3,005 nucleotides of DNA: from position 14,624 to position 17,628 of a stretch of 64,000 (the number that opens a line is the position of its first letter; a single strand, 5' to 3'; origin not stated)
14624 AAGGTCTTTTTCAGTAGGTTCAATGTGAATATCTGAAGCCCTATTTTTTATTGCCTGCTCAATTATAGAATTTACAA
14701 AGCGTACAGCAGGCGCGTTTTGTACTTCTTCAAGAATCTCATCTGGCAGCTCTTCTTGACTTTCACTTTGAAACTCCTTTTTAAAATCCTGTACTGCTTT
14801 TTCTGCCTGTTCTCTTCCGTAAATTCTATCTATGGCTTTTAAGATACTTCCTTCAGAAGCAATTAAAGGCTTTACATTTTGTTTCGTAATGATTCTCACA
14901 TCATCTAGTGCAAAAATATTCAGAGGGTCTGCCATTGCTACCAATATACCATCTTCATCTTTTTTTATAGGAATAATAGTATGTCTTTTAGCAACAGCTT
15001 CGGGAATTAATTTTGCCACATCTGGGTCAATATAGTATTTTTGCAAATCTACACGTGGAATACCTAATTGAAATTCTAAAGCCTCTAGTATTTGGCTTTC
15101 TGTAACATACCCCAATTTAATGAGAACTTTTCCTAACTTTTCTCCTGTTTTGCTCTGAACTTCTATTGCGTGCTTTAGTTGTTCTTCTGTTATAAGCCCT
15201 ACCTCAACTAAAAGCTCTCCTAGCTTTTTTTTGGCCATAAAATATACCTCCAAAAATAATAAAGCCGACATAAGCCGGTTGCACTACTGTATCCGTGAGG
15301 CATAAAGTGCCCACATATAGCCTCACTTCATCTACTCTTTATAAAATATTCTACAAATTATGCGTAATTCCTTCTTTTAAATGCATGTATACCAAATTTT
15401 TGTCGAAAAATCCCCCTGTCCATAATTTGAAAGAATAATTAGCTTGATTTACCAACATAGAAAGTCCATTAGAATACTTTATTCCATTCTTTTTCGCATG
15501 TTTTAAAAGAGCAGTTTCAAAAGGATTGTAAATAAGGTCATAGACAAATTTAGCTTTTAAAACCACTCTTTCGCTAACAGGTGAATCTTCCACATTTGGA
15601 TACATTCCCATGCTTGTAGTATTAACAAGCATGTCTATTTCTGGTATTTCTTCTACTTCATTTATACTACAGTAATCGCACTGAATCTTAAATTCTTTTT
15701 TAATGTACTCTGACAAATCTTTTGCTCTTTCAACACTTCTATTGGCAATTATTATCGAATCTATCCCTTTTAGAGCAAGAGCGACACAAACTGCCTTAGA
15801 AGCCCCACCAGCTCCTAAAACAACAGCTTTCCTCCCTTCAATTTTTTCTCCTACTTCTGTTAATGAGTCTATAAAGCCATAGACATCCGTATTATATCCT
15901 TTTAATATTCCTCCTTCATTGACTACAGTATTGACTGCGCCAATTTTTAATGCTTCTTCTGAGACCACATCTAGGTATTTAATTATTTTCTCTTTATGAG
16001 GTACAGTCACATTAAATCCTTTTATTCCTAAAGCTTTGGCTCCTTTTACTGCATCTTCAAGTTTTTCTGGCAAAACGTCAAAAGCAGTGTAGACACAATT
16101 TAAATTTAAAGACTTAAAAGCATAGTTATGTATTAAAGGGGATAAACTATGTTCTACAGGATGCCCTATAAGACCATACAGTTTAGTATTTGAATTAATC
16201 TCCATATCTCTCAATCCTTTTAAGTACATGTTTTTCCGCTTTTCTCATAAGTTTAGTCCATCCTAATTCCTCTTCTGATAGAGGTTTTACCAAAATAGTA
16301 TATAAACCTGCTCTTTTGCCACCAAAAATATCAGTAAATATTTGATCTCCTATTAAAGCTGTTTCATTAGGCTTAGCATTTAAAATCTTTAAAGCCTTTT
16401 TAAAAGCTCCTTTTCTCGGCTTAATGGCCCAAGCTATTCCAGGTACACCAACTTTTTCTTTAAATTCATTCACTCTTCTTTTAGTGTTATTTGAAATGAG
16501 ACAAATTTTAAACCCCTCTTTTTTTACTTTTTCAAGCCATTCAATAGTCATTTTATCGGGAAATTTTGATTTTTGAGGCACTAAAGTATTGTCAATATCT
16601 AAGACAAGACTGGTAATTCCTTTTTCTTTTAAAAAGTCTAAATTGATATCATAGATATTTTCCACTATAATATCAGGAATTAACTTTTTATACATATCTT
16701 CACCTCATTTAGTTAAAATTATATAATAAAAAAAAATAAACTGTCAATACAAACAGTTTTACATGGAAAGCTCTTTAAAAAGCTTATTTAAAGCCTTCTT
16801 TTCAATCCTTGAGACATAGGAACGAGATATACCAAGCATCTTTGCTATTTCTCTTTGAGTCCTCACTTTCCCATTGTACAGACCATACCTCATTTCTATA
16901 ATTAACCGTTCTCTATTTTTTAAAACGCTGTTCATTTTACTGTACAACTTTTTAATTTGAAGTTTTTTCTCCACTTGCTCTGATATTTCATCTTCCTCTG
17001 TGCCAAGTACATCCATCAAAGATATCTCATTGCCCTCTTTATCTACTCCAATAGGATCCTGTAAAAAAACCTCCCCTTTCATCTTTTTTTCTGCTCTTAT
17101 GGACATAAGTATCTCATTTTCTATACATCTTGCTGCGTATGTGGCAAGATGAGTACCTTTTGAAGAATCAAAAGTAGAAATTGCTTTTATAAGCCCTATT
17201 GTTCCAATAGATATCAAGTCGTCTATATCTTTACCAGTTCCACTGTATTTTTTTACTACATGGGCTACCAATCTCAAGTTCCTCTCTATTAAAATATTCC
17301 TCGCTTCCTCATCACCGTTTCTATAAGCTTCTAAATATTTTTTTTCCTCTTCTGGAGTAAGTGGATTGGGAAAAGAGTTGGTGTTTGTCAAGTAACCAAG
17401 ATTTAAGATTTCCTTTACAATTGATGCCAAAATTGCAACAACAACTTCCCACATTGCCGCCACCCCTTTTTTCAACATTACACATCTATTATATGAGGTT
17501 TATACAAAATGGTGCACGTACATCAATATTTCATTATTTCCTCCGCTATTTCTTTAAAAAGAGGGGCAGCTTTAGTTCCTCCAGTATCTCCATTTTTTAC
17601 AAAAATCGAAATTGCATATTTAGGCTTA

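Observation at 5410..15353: One type IV pilus operon carrying three apparent cyclic-di-GMP inputs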

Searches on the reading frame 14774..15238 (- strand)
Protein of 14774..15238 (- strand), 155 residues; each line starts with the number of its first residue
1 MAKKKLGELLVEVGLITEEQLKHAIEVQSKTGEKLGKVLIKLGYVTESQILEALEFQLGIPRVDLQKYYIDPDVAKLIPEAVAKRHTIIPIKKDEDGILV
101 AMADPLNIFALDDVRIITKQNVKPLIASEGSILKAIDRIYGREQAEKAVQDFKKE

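Call 31: search_solved_structures(query=window:14774-15238:-, max_evalue=0.01, show_alignments=4)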
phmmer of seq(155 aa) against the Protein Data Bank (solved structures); distinct sequences matched with E-value up to 0.01: 18.
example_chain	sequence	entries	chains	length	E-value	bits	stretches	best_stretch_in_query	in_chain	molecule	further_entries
6f8l_G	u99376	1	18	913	3e-55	189.5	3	4-154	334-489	Type IV pilus assembly protein PilF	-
3jc8_Ba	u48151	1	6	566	7.9e-34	120.1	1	5-143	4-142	Type IV-A pilus assembly ATPase PilB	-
5zfr_A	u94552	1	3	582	5.1e-31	111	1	3-144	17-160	Type IV pilus biogenesis ATPase PilB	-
6olj_C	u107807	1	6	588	1.5e-29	106.3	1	3-143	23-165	Type IV pilus biogenesis ATPase PilB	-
5tsg_B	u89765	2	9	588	1.5e-29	106.3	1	3-143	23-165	Type IV pilus biogenesis ATPase PilB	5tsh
5htl_A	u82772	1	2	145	8.2e-25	90.9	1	3-140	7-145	MSHA biogenesis protein MshE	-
6ejf_G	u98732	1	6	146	1.5e-21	80.3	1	4-140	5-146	Type IV pilus assembly protein PilF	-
9g1w_A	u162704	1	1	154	7.8e-20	74.8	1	3-140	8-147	Type IV pilus assembly ATPase PilB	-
7lko_B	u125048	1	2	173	6.2e-11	45.9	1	9-138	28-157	Pilus biogenesis protein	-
6ejf_J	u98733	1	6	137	2.7e-10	43.8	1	4-108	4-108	Type IV pilus assembly protein PilF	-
8pdk_A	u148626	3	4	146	3.1e-10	43.6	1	4-108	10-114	c-di-GMP binding domain of the ATPase enzyme PilF | ATP-binding motif-containing protein pilF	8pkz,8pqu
8pfa_A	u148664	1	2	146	6.7e-10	42.6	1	5-108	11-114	c-di-GMP binding domain of the ATPase enzyme PilF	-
7lkm_A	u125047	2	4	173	8.3e-10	42.3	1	9-138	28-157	Pilus biogenesis protein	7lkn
9glg_A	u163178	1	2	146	8.5e-10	42.2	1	4-108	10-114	ATP-binding motif-containing protein pilF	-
9gl5_A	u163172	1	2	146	8.5e-10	42.2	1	4-108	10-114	ATP-binding motif-containing protein pilF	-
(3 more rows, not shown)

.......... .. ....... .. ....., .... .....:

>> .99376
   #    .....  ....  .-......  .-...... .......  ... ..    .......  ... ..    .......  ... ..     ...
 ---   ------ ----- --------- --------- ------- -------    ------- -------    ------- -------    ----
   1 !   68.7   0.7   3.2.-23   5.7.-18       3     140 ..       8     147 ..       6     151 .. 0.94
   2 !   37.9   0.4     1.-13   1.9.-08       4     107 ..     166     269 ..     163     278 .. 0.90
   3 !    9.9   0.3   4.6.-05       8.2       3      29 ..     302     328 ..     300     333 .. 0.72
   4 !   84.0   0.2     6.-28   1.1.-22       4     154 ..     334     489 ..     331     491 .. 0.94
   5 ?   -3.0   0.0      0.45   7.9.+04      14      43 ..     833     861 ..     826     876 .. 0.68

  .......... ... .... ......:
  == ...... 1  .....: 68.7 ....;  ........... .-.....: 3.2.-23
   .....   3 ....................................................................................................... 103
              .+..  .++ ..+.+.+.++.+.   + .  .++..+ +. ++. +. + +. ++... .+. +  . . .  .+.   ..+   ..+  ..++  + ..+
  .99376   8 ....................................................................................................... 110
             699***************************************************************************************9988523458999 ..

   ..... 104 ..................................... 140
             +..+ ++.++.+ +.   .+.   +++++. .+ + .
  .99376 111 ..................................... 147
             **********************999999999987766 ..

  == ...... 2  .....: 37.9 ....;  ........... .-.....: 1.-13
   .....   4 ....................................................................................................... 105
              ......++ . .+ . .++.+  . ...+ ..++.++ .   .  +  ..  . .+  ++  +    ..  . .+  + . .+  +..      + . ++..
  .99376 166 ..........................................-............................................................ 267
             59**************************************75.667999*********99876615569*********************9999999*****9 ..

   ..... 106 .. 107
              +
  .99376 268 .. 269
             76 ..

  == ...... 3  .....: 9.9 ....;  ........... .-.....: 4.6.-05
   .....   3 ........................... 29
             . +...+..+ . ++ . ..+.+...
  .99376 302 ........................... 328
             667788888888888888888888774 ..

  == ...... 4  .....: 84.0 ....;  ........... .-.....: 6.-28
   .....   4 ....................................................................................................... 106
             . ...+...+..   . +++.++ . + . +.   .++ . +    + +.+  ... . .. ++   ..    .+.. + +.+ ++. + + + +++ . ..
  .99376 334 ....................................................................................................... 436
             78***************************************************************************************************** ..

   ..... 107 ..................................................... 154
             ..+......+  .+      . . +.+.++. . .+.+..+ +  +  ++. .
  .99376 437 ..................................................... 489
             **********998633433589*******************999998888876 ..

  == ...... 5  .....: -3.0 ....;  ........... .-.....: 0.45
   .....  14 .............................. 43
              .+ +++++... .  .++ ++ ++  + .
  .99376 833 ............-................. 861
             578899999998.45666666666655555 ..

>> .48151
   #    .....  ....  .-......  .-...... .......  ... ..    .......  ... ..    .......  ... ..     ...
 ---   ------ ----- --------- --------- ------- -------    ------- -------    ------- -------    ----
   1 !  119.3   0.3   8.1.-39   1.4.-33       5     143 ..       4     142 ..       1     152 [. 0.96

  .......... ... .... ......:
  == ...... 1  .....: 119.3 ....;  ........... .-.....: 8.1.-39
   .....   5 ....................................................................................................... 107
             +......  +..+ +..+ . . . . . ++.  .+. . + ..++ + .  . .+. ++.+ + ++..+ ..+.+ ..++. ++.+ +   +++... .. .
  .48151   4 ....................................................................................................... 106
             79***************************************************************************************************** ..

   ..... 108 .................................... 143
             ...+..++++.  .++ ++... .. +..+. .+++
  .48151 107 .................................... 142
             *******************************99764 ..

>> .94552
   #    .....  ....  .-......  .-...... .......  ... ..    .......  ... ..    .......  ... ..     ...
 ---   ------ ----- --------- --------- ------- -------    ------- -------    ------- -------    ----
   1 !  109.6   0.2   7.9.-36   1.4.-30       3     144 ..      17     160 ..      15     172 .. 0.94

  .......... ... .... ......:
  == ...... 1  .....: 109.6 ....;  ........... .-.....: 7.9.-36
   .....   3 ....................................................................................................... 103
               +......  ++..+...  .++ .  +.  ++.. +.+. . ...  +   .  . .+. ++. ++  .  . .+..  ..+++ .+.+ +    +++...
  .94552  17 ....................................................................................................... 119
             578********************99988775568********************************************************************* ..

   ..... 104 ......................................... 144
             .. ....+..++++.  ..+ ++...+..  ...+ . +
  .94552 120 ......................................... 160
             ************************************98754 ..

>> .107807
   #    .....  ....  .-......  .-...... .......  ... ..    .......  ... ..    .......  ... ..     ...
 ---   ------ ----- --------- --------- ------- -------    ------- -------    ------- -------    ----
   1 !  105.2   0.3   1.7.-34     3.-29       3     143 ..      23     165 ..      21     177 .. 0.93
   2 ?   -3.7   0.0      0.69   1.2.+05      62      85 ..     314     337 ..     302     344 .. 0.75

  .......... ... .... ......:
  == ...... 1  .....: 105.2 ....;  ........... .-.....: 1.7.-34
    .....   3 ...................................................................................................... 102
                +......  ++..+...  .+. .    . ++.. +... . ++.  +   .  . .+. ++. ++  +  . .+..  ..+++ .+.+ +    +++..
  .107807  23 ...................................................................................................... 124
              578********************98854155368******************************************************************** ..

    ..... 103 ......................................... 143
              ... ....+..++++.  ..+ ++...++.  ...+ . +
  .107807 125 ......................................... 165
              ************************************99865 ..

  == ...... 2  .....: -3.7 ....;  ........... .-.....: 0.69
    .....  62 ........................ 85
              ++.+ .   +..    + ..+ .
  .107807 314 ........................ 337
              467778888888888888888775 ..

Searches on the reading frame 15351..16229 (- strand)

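Call 6: search_protein_families(library=pfam, proteins=[window:15351-16229:-], max_evalue=0.01)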
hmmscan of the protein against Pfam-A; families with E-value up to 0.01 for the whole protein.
window:15351-16229:- (292 aa): 5 families
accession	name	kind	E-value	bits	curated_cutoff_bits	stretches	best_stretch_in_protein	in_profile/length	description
PF08501.16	Shikimate_dh_N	-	4.2e-33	113.9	27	1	20-102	1-83/83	Shikimate dehydrogenase substrate binding domain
PF01488.26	Shikimate_DH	-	4.1e-11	43.6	24.3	1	128-206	8-84/138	Shikimate / quinate 5-dehydrogenase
PF18317.6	SDH_C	-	1.4e-05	25.2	25.8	1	255-272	1-18/31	Shikimate 5'-dehydrogenase C-terminal domain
PF03435.24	Sacchrp_dh_NADP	-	0.00032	21.5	25.1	0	136-203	2-74/129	Saccharopine dehydrogenase NADP binding domain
PF00106.31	adh_short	-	0.00054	19.9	26.6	0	135-207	3-87/195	short chain dehydrogenase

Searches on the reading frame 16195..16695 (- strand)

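Call 6: search_protein_families(library=pfam, proteins=[window:16195-16695:-], max_evalue=0.01)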
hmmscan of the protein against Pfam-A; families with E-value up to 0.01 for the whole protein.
window:16195-16695:- (166 aa): 6 families
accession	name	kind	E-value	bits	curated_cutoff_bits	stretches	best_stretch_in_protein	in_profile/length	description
PF00702.32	Hydrolase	-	2.1e-11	45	26.4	1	20-130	73-191/191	haloacid dehalogenase-like hydrolase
PF13242.12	Hydrolase_like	-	3.2e-11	43.4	22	1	92-137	4-49/75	HAD-hyrolase-like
PF09419.16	PGP_phosphatase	-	3.4e-11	43.4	20.4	1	4-137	16-164/168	Mitochondrial PGP phosphatase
PF13419.12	HAD_2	-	1.9e-10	41.6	23.8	1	50-136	84-178/178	Haloacid dehalogenase-like hydrolase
PF08282.18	Hydrolase_3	-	2.4e-06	27.9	20.9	1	30-85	1-55/255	haloacid dehalogenase-like hydrolase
PF13344.12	Hydrolase_6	-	0.00076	19.9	27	1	31-83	2-52/101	Haloacid dehalogenase-like hydrolase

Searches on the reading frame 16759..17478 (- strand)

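Call 6: search_protein_families(library=pfam, proteins=[window:16759-17478:-], max_evalue=0.01)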
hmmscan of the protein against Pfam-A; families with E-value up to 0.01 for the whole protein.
window:16759-17478:- (239 aa): 10 families
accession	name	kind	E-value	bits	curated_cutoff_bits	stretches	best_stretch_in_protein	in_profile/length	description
PF04542.20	Sigma70_r2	-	2.8e-18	65.9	24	1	63-131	1-69/71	Sigma-70 region 2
PF04545.22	Sigma70_r4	-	6.4e-16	58.1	24.1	1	185-234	4-49/50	Sigma-70, region 4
PF01381.28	HTH_3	-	2.9e-06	27.6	23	1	207-227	11-31/55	Helix-turn-helix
PF13560.12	HTH_31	-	0.00044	20.9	27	1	207-227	16-36/64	Helix-turn-helix domain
PF13384.12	HTH_23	-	0.00063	19.9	24.6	1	207-225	19-37/50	Homeodomain-like domain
PF12802.13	MarR_2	-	0.0028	18.2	27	1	204-225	20-40/61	MarR family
PF13518.12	HTH_28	-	0.0035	17.8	25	1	206-228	13-35/52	Helix-turn-helix domain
PF13412.12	HTH_24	-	0.004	17.1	21.9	1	207-225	19-37/48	Winged helix-turn-helix DNA-binding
PF13545.12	HTH_Crp_2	-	0.0048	17.3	27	0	207-225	24-42/70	Crp-like helix-turn-helix domain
PF05269.17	Phage_CII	-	0.0063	17.2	21.3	0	201-226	19-44/91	Bacteriophage CII protein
